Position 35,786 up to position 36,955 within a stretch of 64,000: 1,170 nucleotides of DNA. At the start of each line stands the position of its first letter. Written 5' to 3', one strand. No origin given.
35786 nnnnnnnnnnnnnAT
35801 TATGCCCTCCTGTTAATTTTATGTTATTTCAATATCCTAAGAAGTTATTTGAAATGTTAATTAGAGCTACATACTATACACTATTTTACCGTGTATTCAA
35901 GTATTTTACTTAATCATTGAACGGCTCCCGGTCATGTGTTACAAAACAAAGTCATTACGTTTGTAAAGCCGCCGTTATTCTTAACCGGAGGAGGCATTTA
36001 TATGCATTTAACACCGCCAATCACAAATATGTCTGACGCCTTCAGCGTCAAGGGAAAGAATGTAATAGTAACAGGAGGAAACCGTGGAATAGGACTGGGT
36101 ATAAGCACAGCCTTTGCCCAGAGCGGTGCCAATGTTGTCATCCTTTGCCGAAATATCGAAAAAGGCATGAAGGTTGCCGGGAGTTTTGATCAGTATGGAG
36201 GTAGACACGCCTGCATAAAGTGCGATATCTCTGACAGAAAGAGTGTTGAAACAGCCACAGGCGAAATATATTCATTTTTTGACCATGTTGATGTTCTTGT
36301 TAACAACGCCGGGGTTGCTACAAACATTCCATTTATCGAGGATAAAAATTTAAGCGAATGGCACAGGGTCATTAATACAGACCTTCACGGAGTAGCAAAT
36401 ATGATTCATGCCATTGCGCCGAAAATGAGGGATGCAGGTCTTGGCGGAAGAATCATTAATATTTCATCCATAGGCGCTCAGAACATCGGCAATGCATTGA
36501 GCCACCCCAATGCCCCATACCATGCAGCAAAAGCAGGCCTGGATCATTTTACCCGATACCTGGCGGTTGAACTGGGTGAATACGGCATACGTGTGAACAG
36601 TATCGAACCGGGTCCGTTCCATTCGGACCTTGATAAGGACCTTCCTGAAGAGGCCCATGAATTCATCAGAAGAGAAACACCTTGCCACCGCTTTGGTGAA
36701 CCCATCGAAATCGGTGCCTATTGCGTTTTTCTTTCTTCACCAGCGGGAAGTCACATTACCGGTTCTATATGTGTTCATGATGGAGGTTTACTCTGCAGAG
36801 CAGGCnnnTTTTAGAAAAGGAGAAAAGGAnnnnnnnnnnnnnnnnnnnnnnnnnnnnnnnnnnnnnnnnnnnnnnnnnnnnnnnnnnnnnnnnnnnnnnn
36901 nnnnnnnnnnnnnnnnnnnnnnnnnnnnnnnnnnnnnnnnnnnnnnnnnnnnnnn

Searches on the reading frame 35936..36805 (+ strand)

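Call 5: search_protein_families(library=pfam, proteins=[window:35936-36805:+], max_evalue=0.001)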
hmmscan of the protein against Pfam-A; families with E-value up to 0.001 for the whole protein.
window:35936-36805:+ (290 aa): 4 families
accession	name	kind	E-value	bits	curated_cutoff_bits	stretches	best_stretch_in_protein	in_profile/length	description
PF13561.12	adh_short_C2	-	2.2e-58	198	27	1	49-285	5-235/236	Enoyl-(Acyl carrier protein) reductase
PF00106.31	adh_short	-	4e-48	163.9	26.6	1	41-238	1-192/195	short chain dehydrogenase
PF08659.16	KR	-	2.6e-13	50.7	22.6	1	43-210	3-164/180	KR domain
PF01370.27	Epimerase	-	9.4e-06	25.6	20.9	1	43-211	1-158/240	NAD dependent epimerase/dehydratase family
